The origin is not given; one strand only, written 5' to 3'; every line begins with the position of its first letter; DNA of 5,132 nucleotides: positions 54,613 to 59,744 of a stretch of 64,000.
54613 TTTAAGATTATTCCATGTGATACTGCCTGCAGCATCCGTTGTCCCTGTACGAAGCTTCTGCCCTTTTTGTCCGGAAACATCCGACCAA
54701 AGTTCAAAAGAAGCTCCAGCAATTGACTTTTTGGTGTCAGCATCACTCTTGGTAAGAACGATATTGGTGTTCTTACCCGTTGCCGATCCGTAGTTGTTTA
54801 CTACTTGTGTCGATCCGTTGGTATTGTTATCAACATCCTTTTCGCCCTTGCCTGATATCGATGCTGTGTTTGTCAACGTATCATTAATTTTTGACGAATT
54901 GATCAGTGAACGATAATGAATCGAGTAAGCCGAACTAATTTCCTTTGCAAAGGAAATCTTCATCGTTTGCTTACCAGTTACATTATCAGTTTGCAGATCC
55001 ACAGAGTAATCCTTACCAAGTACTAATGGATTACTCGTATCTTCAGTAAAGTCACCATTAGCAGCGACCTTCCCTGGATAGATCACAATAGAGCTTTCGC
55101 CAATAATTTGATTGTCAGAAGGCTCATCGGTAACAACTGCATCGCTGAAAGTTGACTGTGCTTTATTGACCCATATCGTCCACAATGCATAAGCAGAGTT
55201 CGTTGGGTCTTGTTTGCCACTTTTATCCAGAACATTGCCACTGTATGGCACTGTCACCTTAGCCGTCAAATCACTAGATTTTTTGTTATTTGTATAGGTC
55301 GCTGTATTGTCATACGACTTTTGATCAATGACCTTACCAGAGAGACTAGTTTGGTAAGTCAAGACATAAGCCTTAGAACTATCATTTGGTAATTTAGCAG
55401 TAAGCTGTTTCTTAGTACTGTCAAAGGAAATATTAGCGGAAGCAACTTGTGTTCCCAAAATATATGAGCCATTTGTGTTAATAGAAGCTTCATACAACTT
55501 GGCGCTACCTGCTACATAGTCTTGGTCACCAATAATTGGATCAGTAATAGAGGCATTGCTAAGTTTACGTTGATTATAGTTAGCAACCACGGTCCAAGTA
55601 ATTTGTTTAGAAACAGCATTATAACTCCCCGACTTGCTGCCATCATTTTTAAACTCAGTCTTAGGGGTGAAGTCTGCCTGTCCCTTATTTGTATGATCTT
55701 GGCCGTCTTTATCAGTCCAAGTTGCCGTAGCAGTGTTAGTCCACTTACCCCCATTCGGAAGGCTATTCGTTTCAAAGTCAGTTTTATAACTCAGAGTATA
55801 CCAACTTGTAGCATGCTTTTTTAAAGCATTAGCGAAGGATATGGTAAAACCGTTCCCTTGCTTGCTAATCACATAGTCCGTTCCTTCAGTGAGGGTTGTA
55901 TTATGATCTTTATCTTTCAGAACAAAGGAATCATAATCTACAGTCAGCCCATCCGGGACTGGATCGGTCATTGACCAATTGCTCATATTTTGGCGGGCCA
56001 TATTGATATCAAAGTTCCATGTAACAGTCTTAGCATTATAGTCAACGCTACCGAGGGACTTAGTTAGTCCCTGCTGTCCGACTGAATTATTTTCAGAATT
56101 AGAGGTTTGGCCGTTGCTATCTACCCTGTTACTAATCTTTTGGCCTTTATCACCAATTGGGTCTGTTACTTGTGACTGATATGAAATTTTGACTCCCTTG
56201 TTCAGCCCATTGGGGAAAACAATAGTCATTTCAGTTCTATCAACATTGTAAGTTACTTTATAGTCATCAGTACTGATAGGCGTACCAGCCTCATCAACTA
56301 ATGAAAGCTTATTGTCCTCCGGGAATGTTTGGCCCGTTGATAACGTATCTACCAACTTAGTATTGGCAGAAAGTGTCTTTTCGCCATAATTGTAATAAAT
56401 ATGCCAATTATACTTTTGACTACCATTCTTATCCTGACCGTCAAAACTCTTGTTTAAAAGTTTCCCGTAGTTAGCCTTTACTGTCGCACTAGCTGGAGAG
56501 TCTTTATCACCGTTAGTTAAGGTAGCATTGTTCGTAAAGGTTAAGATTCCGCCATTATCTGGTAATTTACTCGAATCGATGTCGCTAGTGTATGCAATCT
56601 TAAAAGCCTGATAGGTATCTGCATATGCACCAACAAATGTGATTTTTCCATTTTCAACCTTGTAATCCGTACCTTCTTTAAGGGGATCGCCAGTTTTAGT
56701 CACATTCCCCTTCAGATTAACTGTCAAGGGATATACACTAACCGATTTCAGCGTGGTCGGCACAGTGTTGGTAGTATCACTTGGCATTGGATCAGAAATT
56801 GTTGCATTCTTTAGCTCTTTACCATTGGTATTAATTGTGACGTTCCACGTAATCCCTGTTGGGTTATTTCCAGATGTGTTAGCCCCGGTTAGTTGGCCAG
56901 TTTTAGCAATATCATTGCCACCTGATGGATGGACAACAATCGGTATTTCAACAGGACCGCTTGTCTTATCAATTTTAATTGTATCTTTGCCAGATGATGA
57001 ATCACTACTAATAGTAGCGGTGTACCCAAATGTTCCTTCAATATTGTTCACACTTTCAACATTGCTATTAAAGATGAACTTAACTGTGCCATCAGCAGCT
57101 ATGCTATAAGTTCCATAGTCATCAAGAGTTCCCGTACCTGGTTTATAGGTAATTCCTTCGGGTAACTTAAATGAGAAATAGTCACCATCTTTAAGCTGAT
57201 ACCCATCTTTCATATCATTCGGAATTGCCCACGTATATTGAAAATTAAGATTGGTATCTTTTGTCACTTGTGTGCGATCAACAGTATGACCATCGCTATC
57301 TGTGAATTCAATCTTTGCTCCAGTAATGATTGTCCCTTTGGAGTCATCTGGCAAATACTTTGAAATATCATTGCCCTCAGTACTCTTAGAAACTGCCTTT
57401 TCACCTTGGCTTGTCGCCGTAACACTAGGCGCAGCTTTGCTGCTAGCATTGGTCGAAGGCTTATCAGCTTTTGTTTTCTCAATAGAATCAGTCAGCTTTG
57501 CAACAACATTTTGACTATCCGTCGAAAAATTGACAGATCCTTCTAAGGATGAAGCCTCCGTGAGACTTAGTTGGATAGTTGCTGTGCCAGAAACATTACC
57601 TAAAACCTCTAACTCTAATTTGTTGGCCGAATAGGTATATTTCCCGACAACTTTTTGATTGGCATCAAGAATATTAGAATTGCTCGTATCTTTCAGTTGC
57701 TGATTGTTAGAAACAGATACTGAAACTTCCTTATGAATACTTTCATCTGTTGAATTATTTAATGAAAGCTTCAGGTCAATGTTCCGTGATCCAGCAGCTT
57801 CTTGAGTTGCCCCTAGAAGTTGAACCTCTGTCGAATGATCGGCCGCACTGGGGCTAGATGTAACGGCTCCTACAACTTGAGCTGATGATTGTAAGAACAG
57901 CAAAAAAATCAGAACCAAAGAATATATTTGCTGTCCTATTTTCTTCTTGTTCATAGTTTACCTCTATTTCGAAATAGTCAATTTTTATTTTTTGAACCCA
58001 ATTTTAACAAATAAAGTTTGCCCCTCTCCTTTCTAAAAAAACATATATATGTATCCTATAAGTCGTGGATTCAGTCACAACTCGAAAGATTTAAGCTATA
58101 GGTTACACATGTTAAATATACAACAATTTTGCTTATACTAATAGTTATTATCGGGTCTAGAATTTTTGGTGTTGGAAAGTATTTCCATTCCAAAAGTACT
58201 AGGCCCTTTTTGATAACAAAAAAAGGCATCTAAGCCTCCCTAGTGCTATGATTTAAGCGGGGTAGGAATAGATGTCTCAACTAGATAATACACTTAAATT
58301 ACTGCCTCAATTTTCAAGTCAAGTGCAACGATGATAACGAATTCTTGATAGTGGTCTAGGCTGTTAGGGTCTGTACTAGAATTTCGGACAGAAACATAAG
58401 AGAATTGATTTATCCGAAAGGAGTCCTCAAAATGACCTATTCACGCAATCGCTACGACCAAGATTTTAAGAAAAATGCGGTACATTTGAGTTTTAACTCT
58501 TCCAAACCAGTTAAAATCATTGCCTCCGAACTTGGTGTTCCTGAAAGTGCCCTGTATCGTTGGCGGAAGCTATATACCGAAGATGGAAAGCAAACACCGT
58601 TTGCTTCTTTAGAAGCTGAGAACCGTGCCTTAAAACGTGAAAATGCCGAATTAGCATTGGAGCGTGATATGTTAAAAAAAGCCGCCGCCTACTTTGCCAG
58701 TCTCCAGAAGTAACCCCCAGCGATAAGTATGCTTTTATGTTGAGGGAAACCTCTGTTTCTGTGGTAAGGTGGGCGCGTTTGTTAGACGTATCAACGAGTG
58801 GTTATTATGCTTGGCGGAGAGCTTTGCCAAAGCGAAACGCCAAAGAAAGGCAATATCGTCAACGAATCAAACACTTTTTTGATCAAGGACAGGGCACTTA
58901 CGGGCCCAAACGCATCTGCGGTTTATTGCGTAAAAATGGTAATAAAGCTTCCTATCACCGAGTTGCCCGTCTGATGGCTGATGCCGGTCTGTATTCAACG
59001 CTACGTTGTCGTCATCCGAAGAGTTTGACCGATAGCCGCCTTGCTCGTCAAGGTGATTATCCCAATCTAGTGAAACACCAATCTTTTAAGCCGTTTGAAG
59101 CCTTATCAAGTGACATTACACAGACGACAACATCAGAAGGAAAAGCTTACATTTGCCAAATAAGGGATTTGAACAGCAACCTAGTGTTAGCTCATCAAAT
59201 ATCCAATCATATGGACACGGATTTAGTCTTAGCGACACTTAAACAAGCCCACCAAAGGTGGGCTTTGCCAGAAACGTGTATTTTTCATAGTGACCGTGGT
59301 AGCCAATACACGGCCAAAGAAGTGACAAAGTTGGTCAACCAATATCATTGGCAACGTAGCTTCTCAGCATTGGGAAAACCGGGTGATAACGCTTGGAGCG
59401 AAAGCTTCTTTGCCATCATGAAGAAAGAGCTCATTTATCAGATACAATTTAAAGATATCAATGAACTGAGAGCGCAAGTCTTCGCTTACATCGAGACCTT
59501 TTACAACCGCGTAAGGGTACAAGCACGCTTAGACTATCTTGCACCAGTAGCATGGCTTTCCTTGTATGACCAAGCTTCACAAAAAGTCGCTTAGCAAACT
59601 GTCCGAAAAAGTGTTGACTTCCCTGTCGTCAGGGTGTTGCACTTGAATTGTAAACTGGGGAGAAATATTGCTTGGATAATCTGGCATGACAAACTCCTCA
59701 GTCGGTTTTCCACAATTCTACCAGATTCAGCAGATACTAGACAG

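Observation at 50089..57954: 2621-aa adhesin built from about 15 almost identical 282-bp tandem repeats with a non-canonical MPNTG sorting motif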

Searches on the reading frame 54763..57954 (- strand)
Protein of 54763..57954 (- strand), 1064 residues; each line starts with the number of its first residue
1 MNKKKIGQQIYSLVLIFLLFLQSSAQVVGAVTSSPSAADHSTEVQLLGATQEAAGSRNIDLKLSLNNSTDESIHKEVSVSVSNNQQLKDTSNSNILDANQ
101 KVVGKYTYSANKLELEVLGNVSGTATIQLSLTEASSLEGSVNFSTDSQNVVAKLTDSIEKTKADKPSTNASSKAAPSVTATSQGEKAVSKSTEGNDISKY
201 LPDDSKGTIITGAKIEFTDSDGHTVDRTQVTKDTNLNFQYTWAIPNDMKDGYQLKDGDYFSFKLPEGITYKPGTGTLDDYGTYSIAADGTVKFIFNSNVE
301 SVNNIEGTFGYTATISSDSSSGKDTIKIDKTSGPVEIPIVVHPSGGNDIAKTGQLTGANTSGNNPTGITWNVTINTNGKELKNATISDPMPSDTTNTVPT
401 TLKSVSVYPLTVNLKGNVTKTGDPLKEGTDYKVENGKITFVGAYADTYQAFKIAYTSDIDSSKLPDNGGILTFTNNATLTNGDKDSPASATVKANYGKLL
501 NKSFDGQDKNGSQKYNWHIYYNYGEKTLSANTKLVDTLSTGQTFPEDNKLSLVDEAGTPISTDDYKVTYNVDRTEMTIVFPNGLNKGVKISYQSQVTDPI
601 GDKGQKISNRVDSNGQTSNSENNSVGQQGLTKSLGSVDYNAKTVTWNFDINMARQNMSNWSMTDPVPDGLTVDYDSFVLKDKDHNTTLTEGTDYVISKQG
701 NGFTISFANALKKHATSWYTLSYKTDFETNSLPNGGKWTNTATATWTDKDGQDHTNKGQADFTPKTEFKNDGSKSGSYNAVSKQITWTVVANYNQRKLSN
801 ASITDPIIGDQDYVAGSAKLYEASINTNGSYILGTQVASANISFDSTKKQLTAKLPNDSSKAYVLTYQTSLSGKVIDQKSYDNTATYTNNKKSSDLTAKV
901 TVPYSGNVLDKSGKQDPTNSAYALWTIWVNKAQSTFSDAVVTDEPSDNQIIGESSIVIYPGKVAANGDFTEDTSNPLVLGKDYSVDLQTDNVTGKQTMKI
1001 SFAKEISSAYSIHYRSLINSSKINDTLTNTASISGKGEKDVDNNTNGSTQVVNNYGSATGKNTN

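Call 23: find_homologous_proteins(query=window:54763-57954:-, max_evalue=1e-10)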
Query window:54763-57954:- (1064 aa): 45 proteins with E <= 1e-10 among 8000 candidates.
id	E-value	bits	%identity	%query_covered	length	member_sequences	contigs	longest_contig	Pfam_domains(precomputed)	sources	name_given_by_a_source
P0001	0.0e+0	2074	91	100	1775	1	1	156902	PF11974.15,PF17802.8,PF23193.2,PF13620.13,PF05737.19,PF22904.4,PF17210.10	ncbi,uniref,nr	ncbi:SpaA isopeptide-forming pilin-related protein [Lacticaseibacillus nasuensis]|uniref:SpaA isopep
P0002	0.0e+0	2070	90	100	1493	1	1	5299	PF11974.15,PF17802.8,PF05737.19,PF22904.4,PF17210.10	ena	-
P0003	0.0e+0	2063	90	100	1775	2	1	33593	PF11974.15,PF17802.8,PF17961.8,PF23193.2,PF13620.13,PF05737.19,PF22904.4,PF17210.10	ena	-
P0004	0.0e+0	2027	89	100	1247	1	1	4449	PF17802.8,PF05737.19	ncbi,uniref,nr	ncbi:collagen binding domain-containing protein [Lacticaseibacillus rhamnosus]|uniref:collagen bindi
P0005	0.0e+0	2000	88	100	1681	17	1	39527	PF07495.20,PF11974.15,PF17802.8,PF17961.8,PF23193.2,PF13620.13,PF05737.19,PF22904.4,PF17210.10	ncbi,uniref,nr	ncbi:SpaA isopeptide-forming pilin-related protein [Lacticaseibacillus yichunensis]|uniref:SpaA isop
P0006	0.0e+0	1984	86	100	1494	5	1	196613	PF20623.5,PF11974.15,PF17802.8,PF17961.8,PF05737.19,PF22904.4,PF17210.10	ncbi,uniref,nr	ncbi:SpaA isopeptide-forming pilin-related protein [Lacticaseibacillus porcinae]|uniref:SpaA isopept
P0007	0.0e+0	1939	84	100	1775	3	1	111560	PF11974.15,PF17802.8,PF17961.8,PF22898.3,PF23193.2,PF13620.13,PF05737.19,PF22904.4,PF17210.10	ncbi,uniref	ncbi:SpaA isopeptide-forming pilin-related protein [Lacticaseibacillus salsurivasis]|uniref:SpaA iso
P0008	0.0e+0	1803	79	100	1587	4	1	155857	PF11974.15,PF17802.8,PF17961.8,PF23193.2,PF13620.13,PF05737.19,PF22904.4,PF17210.10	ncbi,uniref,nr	ncbi:SpaA isopeptide-forming pilin-related protein [Lapidilactobacillus luobeiensis]|uniref:SpaA iso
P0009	0.0e+0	1798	79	100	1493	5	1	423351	PF11974.15,PF17802.8,PF17961.8,PF23193.2,PF13620.13,PF05737.19,PF22904.4,PF17210.10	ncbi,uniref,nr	ncbi:SpaA isopeptide-forming pilin-related protein [Lacticaseibacillus kribbianus]|uniref:SpaA isope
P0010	0.0e+0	1634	89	80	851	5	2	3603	PF20623.5,PF17961.8,PF05737.19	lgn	-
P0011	0.0e+0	1315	87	66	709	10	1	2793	PF17961.8,PF05737.19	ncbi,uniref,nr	ncbi:Collagen binding domain protein [Lacticaseibacillus paracasei]|uniref:collagen binding domain-c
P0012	0.0e+0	1264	67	82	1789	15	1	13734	PF17802.8,PF17961.8,PF05737.19,PF22904.4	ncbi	ncbi:hypothetical protein KBX49_11970, partial [Liquorilactobacillus satsumensis]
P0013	0.0e+0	1245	57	100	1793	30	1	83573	PF11974.15,PF13473.13,PF18962.8,PF17802.8,PF17961.8,PF13620.13,PF05737.19,PF22904.4,PF17210.10,PF00746.27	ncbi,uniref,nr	ncbi:SpaA isopeptide-forming pilin-related protein [Lactococcus lactis]|uniref:SpaA isopeptide-formi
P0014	0.0e+0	1193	62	85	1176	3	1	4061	PF17802.8,PF17961.8,PF05737.19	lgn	-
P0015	0.0e+0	1110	54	100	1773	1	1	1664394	PF11974.15,PF13473.13,PF17802.8,PF17961.8,PF23193.2,PF13620.13,PF05737.19,PF22904.4,PF17210.10,PF00746.27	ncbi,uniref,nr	ncbi:hypothetical protein DLJ48_01810 [Oenococcus sicerae]|uniref:LPXTG cell wall anchor domain-cont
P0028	5.9e-234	798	42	100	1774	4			PF07654.22,PF17802.8,PF05738.20,PF05737.19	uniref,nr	uniref:Aggregation promoting factor n=1 Tax=Lactococcus lactis TaxID=1358 RepID=A0A143ZB70_9LACT|nr:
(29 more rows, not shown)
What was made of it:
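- Closest known: AggL of Lactococcus lactis BGKP1. Same: Homologous over the whole A region (P0028: 42% identity, 100% coverage, E 6e-234, call 23).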

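Call 32: search_solved_structures(query=window:54763-57864:-, max_evalue=0.001)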
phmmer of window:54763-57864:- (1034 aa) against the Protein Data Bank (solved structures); distinct sequences matched with E-value up to 0.001: 0.
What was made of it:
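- Closest known: Cna-type MSCRAMM collagen adhesins. Different: No sequence-level PDB match for the A region at E<=0.001 (call 32).
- Tried and rejected: PDB sequence search with the 1034-aa A region: no hit at E<=0.001 (call 32).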

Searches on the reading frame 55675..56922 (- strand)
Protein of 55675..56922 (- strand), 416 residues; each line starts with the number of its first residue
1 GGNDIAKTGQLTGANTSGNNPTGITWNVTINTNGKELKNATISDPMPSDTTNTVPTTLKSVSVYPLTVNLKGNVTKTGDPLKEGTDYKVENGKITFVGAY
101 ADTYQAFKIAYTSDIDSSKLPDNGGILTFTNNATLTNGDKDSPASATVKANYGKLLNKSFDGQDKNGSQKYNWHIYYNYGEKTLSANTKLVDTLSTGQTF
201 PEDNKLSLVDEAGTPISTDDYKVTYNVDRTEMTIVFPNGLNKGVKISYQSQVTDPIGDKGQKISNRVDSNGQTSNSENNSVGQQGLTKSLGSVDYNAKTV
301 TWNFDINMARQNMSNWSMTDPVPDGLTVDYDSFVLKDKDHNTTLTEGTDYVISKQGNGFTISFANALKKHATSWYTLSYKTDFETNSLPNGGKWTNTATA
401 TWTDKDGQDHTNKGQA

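Call 49: predict_structure(alignment_id=A1)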
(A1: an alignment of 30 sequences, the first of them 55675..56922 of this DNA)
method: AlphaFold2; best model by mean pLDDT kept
length: 416 residues; sequences in the alignment: 30
mean_pLDDT: 92.3   pTM: 0.77
mean pLDDT of the five models: 92.3, 92.3, 91.6, 91.2, 91.1
residues with pLDDT >= 90: 320; 70-90: 94; 50-70: 2; < 50: 0
segments of 3 or more residues with pLDDT < 50: none
pLDDT, mean of each block of 10 residues (from residue 1): 91 86 97 91 93 93 95 94 93 90 95 92 89 94 97 93 85 94 93 95 91 93 97 97 95 80 92 85 84 94 93 95 94 97 97 96 96 96 83 90 91 91
secondary structure, 60 per line:
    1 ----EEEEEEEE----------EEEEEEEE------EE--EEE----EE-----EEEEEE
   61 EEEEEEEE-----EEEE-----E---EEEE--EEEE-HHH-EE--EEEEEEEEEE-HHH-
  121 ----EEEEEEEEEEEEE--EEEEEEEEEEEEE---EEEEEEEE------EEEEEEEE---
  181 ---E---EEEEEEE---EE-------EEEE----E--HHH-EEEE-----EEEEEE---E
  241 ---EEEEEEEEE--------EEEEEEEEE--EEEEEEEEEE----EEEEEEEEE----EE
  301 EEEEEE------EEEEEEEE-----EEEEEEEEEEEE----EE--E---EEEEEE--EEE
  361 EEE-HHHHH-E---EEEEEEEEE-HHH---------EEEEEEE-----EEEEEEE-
elements in order: E5-12 E23-30 E41-43 E55-68 E74-77 E87-90 E93-96 E106-115 E125-137 E140-152 E156-163 E170-177 E188-194 E207-210 E222-225 E231-236 E244-252 E261-269 E272-281 E286-294 E299-306 E313-320 E326-337 E350-355 E358-363 H365-369 E375-383 E397-403 E409-415
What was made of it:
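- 54763..57864 (-): A region: a string of Ig-like / collagen-binding domains (aa 31-1064), the functional aggregation and collagen/fibronectin-binding part. The AlphaFold2 model of aa 345-760 shows three beta-sandwich domains at pLDDT 92.3 (call 49).
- On Cna-type MSCRAMM adhesins: The AF2 model shows three beta-sandwich domains at pLDDT 92 (call 49).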

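Call 51: fold_search(model_id=the predicted structure, library=pdb)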
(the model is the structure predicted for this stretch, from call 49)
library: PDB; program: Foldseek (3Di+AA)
matches with E <= 10: 1896; with E <= 0.001: 536
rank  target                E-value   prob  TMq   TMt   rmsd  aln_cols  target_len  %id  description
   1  8beg_B                7.4e-18  1.00  0.29  0.21  18.0       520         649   14  Structure of Ig-like domains from PrgB (released 2022-11-30)
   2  4tsh_B                3.6e-12  1.00  0.29  0.26  16.8       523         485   12  A Novel Protein Fold Forms an Intramolecular Lock to Stabilize the Tertiary Structure of Streptococcus mutans Adhesin  (released 2014-10-22)
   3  7l0o_A                3.6e-12  1.00  0.27  0.24  17.7       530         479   13  Streptococcus gordonii C123 Domain(s)-Structural and Functional Analysis (released 2021-09-08)
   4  5wta_A                4.2e-12  1.00  0.25  0.33  13.8       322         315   12  Crystal Structure of Staphylococcus aureus SdrE apo form (released 2017-07-19)
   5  5wta_C                6.3e-12  1.00  0.24  0.32  14.4       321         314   12  Crystal Structure of Staphylococcus aureus SdrE apo form (released 2017-07-19)
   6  5ihw                  1.5e-11  1.00  0.24  0.30  14.5       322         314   11  The crystal structure of SdrE from staphylococcus aureus (released 2017-03-22)
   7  3f85                  3.8e-11  1.00  0.23  0.21  19.8       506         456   11  Structure of fusion complex of homo trimeric major pilin subunits CfaB of CFA/I fimbirae from ETEC E. coli (released 2009-08-11)
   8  1r19_B                7.4e-11  1.00  0.26  0.35  13.4       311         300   14  Crystal Structure Analysis of S.epidermidis adhesin SdrG binding to Fibrinogen (Apo structure) (released 2003-10-28)
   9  5wtb_A                1.4e-10  1.00  0.24  0.31  14.1       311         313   12  Complex Structure of Staphylococcus aureus SdrE with human complement factor H (released 2017-07-19)
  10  1r17_A                1.9e-10  1.00  0.26  0.33  13.6       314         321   13  Crystal Structure Analysis of S.epidermidis adhesin SdrG binding to Fibrinogen (adhesin-ligand complex) (released 2003-10-28)
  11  8jl8                  2.0e-10  1.00  0.25  0.34  15.1       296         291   14  Crystal structure of the collagen binding domain of Cnm from Streptococcus mutans (released 2024-04-10)
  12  5cf3                  2.4e-10  1.00  0.25  0.32  13.5       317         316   12  Crystal structures of Bbp from Staphylococcus aureus (released 2015-09-23)
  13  5wtb_B                2.6e-10  1.00  0.22  0.28  14.0       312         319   11  Complex Structure of Staphylococcus aureus SdrE with human complement factor H (released 2017-07-19)
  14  9njy_A                2.8e-10  1.00  0.29  0.39  13.8       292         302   11  Terminal two domains of ClfA002 with bound Fab of AZD7745 (released 2025-07-30)
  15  5cfa_A                3.1e-10  1.00  0.25  0.32  13.4       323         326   11  Crystal structures of Bbp from Staphylococcus aureus with peptide ligand (released 2015-09-23)
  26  2f6a_A                7.0e-10  1.00  0.24  0.32  15.5       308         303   12  Collagen Adhesin and Collagen Complex Structure (released 2006-12-12)
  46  2f6a_B                2.8e-09  1.00  0.25  0.34  16.2       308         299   12  Collagen Adhesin and Collagen Complex Structure (released 2006-12-12)
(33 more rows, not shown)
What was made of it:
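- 54763..57864 (-): Foldseek matches PrgB Ig-like domains, AgI/II C-domains, SdrE/SdrG/ClfA, Cnm and Cna (call 51).
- On Cna-type MSCRAMM adhesins: Foldseek E-values of 1e-9 to 1e-12 to SdrE, SdrG, ClfA, Cnm and Cna (call 51). TM-scores to Cna N1N2 are low (0.24-0.34, call 51).
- Closest known: PrgB / aggregation substance of Enterococcus faecalis pCF10. Same: Its Ig-like domains (8beg) are the best fold match to AggLb domains II-IV (E 7e-18, call 51).
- Tried and rejected: I replaced it with an AlphaFold2 model and Foldseek (calls 49, 51).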

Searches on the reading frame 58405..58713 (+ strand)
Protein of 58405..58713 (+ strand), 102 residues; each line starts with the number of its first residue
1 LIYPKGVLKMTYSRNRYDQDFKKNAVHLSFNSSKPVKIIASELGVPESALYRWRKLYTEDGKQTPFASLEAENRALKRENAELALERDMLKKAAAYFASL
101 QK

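Call 55: search_protein_families(library=pfam, proteins=[window:58405-58713:+], max_evalue=0.001)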
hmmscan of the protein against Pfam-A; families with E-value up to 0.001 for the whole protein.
window:58405-58713:+ (102 aa): 3 families
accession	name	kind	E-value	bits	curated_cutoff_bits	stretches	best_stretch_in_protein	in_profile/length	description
PF01527.26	HTH_Tnp_1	-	1.2e-15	57.9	24.1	1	14-81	4-75/75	Transposase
PF13384.12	HTH_23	-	1.2e-05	25.4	24.6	1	35-61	19-45/50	Homeodomain-like domain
PF13551.12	HTH_29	-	0.00049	20.6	28.1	1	36-63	15-42/64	Winged helix-turn helix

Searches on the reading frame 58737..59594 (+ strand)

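Call 46: search_protein_families(library=pfam, proteins=[window:58737-59594:+], max_evalue=0.00001)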
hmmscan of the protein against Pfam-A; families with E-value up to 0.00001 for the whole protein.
window:58737-59594:+ (285 aa): 4 families
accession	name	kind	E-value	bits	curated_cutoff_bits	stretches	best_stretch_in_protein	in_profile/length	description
PF00665.32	rve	-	6.8e-16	58.8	32.6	1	118-215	3-102/102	Integrase core domain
PF13333.12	rve_2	-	2.3e-13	50.5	22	1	222-272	1-50/56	Integrase core domain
PF13276.12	HTH_21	-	2e-10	41.2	28.1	1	41-90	7-57/60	HTH-like domain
PF13683.12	rve_3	-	1.6e-09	37.8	26.5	1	207-270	5-67/67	Integrase core domain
